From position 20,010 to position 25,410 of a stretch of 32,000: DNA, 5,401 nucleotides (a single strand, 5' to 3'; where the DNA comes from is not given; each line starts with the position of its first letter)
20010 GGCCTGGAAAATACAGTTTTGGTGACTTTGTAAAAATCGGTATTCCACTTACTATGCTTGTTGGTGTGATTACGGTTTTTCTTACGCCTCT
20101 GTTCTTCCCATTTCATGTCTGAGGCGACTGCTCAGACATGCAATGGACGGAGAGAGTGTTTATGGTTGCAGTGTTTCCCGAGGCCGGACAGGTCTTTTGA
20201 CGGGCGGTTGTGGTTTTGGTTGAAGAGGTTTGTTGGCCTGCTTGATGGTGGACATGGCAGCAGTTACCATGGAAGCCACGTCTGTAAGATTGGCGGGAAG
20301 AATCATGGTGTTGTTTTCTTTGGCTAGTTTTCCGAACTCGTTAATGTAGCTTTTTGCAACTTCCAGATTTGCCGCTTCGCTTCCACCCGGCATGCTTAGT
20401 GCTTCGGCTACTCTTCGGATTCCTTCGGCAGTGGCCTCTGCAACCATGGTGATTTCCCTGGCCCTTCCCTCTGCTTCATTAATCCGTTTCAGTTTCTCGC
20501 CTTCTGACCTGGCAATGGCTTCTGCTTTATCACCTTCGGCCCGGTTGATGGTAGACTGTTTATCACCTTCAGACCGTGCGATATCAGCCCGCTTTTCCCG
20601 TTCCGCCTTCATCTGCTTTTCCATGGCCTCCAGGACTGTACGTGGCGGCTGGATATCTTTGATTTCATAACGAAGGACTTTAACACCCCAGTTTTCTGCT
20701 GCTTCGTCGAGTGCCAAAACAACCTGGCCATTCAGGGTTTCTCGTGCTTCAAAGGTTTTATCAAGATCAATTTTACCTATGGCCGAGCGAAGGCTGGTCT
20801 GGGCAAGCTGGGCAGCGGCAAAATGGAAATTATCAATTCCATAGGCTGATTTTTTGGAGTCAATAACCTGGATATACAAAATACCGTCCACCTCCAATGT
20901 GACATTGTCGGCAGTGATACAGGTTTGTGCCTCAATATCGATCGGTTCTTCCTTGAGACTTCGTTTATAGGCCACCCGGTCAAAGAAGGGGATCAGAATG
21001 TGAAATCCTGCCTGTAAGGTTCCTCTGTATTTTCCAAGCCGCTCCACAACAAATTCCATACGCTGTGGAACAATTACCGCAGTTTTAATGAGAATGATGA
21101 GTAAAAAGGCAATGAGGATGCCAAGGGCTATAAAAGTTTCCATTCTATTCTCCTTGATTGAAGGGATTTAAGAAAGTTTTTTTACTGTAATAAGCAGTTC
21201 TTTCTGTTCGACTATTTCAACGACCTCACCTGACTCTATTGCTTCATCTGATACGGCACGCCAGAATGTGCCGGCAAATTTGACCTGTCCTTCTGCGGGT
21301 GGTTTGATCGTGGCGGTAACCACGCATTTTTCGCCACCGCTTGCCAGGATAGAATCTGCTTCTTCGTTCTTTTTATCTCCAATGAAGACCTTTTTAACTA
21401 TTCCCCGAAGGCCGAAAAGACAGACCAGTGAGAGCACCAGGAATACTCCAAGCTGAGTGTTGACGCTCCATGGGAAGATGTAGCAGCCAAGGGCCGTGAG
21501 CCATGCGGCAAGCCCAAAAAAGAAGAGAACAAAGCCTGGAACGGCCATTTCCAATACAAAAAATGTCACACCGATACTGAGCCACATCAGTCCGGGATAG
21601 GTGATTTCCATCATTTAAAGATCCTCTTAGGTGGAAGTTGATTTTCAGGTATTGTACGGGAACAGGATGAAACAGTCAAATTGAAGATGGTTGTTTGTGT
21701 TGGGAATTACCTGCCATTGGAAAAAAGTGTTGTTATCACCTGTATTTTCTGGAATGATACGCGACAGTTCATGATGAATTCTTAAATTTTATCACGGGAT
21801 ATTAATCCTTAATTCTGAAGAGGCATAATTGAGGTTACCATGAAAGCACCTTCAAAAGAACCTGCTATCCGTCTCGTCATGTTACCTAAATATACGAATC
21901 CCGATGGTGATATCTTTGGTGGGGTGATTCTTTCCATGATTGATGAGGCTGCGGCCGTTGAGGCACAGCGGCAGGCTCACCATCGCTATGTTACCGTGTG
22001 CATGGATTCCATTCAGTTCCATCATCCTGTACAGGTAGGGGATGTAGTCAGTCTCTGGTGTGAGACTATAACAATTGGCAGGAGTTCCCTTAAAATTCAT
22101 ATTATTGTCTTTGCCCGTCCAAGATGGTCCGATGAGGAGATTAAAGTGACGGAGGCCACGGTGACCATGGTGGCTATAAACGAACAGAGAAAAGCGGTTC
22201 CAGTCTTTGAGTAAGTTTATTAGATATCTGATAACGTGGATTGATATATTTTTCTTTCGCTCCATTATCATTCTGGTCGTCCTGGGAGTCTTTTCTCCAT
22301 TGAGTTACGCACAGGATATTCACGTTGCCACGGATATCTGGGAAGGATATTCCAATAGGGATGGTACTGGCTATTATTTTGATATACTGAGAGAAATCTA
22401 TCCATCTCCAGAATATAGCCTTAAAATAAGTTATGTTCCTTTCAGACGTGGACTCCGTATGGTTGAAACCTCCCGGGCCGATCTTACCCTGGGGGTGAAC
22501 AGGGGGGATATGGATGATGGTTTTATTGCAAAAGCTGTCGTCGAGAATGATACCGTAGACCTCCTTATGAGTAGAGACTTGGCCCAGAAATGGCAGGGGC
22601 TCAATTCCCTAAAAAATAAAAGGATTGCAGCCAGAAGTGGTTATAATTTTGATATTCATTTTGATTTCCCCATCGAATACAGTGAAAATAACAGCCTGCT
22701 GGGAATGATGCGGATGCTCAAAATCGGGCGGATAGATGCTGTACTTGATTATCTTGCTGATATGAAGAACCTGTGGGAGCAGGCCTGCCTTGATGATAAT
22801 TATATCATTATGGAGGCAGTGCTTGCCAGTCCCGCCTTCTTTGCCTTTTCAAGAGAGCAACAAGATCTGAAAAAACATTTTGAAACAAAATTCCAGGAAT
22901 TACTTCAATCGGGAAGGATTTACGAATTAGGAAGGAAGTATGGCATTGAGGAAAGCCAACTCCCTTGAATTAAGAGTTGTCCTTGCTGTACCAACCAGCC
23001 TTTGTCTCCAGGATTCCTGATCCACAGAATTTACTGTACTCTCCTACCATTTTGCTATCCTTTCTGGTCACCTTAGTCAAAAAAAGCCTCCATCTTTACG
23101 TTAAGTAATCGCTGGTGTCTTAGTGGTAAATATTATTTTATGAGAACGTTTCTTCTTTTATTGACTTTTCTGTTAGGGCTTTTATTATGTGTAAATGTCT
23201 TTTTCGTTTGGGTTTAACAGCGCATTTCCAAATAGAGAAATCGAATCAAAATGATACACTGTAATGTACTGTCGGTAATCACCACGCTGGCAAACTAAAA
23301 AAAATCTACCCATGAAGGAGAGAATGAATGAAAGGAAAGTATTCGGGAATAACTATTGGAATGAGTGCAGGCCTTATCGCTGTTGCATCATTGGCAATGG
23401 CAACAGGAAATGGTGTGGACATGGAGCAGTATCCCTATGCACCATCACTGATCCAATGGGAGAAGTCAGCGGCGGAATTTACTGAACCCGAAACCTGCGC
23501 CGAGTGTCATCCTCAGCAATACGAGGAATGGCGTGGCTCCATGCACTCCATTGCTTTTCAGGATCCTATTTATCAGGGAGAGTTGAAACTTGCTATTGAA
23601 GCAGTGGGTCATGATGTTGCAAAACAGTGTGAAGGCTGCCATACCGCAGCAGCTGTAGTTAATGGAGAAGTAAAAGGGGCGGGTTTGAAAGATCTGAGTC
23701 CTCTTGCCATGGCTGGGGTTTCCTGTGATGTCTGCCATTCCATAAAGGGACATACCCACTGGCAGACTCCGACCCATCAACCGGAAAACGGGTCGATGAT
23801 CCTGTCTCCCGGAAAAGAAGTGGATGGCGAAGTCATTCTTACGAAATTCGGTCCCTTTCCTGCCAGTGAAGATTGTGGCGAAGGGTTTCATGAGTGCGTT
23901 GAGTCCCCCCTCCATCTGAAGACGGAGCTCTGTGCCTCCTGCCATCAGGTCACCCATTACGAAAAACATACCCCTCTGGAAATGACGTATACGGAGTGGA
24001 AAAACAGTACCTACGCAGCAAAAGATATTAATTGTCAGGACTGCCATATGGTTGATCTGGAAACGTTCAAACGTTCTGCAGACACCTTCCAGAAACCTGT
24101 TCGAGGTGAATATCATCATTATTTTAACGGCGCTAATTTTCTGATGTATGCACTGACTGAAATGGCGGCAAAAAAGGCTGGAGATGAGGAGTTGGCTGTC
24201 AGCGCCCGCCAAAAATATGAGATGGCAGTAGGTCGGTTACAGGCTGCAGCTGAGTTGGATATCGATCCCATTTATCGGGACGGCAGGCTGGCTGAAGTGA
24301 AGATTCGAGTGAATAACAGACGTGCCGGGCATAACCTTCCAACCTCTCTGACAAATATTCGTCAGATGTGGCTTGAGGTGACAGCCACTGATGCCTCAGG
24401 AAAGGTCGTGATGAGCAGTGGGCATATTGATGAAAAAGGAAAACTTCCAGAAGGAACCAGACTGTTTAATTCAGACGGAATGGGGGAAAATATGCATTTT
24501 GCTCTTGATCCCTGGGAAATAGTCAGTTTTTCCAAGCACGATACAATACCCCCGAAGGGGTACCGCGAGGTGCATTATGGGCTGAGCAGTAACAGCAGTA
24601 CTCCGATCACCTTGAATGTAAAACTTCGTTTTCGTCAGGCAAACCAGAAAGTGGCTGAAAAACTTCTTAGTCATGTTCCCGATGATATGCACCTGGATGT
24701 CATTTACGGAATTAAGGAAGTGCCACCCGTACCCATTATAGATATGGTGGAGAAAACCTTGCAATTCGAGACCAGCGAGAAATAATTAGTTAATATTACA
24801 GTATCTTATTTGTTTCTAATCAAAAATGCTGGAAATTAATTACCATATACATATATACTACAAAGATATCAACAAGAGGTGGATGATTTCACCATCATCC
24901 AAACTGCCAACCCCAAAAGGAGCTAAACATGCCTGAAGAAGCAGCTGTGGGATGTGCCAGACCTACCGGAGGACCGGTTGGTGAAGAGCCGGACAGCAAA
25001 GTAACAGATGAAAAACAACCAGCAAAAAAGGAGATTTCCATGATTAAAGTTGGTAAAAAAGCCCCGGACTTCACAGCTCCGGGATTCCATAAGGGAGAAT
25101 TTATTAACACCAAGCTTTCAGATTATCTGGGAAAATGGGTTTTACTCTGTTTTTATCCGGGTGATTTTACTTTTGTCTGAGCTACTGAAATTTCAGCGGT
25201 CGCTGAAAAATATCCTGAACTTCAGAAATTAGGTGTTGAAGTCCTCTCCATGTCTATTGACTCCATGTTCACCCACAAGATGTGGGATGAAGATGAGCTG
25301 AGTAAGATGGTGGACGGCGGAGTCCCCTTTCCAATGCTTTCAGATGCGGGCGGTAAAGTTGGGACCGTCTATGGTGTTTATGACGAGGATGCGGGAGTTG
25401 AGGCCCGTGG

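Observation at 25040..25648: Recoded gene: peroxiredoxin with in-frame UGA (Sec) at the peroxidatic position, plus an fdhF-like SECIS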

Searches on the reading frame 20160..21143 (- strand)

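Call 8: search_protein_families(library=pfam, proteins=[window:20160-21143:-])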
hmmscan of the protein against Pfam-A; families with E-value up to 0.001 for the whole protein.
window:20160-21143:- (327 aa): 2 families
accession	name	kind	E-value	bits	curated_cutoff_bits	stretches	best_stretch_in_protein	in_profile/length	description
PF01145.31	Band_7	-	4.8e-36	124.9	23.6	1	24-195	2-176/176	SPFH domain / Band 7 family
PF16200.10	Band_7_C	-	2.8e-26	91.7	29.1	1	243-305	1-63/63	C-terminal region of band_7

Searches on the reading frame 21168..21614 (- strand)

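Call 8: search_protein_families(library=pfam, proteins=[window:21168-21614:-])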
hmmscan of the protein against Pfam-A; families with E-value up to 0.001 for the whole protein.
window:21168-21614:- (148 aa): 1 family
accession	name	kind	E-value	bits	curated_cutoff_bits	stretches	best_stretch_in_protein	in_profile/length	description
PF01957.25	NfeD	-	1.6e-09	38.3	29.1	1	94-146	6-57/57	NfeD-like C-terminal, partner-binding domain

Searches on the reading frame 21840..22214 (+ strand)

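Call 8: search_protein_families(library=pfam, proteins=[window:21840-22214:+])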
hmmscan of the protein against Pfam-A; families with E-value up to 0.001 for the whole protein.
window:21840-22214:+ (124 aa): 1 family
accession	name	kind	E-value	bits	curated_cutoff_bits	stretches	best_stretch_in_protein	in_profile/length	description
PF03061.28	4HBT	-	1.3e-15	57.9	20.6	1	23-93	2-73/79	Thioesterase superfamily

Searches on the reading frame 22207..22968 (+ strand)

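Call 8: search_protein_families(library=pfam, proteins=[window:22207-22968:+])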
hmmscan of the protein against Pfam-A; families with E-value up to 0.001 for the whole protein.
window:22207-22968:+ (253 aa): 1 family
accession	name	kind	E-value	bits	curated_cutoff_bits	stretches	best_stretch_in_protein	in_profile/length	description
PF00497.25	SBP_bac_3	-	0.00033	20.9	26.4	0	154-246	38-130/132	Bacterial extracellular solute-binding proteins, family 3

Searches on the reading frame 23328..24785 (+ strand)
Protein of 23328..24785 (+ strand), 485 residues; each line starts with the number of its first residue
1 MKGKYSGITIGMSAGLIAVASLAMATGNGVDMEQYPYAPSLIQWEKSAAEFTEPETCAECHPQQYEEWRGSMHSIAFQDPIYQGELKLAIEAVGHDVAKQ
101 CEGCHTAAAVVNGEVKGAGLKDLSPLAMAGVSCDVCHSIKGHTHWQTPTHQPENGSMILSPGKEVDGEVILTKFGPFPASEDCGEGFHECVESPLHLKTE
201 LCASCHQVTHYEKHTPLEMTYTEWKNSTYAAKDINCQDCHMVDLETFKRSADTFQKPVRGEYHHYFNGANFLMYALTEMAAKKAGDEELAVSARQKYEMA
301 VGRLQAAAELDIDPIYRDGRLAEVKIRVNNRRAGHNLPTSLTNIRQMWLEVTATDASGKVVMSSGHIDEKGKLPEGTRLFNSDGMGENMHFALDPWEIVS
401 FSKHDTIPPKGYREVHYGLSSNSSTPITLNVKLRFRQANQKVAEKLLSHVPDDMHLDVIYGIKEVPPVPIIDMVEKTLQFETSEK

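Call 8: search_protein_families(library=pfam, proteins=[window:23328-24785:+])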
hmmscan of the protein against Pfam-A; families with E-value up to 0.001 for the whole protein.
window:23328-24785:+ (485 aa): 4 families
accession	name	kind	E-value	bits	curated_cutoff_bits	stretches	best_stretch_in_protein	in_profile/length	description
PF13435.11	Cytochrome_C554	-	1.4e-13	52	20.8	1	56-138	1-84/84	Cytochrome c554 and c-prime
PF22113.1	Mtrc-MtrF_II-IV_dom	-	6.6e-05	22.9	30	0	52-150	79-175/176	Outer membrane cytochrome MtrC/MtrF-like, domains II/IV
PF14522.11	Cytochrome_C7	-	0.00016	21.9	24.8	0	196-242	8-50/67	Cytochrome c7 and related cytochrome c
PF14537.11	Cytochrom_c3_2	-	0.00034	21.4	25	0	195-242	22-66/79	Cytochrome c3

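Call 25: search_protein_families(library=ncbifam, proteins=[window:23328-24785:+], max_evalue=0.001)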
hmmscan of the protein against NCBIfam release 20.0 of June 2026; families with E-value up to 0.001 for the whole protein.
window:23328-24785:+ (485 aa): 3 families
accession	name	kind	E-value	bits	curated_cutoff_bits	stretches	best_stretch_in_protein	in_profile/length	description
NF041198.1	UshA_like_PCGU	equivalog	5.7e-09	35.1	275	1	45-151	399-492/519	UshA-like (seleno)protein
NF040886.1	cyt_C_like_Sec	equivalog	1e-08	34.2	250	0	54-83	45-74/423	multiheme c-type cytochrome (seleno)protein ExtKL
NF041028.1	decahem_GSU2203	exception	1e-05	24.9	325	1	47-154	29-125/317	GSU2203 family decaheme c-type cytochrome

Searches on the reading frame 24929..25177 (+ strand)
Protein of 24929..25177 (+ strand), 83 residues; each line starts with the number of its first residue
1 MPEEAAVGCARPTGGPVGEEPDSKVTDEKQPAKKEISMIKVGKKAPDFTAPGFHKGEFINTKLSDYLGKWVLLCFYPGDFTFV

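Call 11: search_protein_families(library=pfam, proteins=[window:24929-25177:+])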
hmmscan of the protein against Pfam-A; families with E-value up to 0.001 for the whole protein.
window:24929-25177:+ (83 aa): 1 family
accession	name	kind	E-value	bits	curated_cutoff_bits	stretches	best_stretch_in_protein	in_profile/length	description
PF00578.27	AhpC-TSA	-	3.6e-10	40.3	26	1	41-83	1-40/124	AhpC/TSA family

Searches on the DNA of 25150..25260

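Call 60: search_rna_families(source=window, start=25150, end=25260, threshold=evalue, max_evalue=10, show_alignments=3)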
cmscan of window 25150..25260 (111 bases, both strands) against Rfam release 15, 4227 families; matches with E-value up to 10: 4.
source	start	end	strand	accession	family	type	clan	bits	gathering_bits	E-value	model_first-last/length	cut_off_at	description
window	25191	25242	+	RF01810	pntA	Gene; sRNA;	-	14.1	54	5.9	1-62/62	no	pntA sRNA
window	25156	25200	+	RF01302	snoU36a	Gene; snRNA; snoRNA; CD-box;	CL00051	11.6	45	9.2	1-90/90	no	SnoRNA U36a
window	25204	25243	-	RF01155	snoR101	Gene; snRNA; snoRNA; CD-box;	-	10.7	40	4.1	1-66/66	no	Small nucleolar RNA snoR101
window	25204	25256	-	RF00619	U6atac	Gene; snRNA; splicing;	CL00009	7.5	33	6.3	36-126/126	no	U6atac minor spliceosomal RNA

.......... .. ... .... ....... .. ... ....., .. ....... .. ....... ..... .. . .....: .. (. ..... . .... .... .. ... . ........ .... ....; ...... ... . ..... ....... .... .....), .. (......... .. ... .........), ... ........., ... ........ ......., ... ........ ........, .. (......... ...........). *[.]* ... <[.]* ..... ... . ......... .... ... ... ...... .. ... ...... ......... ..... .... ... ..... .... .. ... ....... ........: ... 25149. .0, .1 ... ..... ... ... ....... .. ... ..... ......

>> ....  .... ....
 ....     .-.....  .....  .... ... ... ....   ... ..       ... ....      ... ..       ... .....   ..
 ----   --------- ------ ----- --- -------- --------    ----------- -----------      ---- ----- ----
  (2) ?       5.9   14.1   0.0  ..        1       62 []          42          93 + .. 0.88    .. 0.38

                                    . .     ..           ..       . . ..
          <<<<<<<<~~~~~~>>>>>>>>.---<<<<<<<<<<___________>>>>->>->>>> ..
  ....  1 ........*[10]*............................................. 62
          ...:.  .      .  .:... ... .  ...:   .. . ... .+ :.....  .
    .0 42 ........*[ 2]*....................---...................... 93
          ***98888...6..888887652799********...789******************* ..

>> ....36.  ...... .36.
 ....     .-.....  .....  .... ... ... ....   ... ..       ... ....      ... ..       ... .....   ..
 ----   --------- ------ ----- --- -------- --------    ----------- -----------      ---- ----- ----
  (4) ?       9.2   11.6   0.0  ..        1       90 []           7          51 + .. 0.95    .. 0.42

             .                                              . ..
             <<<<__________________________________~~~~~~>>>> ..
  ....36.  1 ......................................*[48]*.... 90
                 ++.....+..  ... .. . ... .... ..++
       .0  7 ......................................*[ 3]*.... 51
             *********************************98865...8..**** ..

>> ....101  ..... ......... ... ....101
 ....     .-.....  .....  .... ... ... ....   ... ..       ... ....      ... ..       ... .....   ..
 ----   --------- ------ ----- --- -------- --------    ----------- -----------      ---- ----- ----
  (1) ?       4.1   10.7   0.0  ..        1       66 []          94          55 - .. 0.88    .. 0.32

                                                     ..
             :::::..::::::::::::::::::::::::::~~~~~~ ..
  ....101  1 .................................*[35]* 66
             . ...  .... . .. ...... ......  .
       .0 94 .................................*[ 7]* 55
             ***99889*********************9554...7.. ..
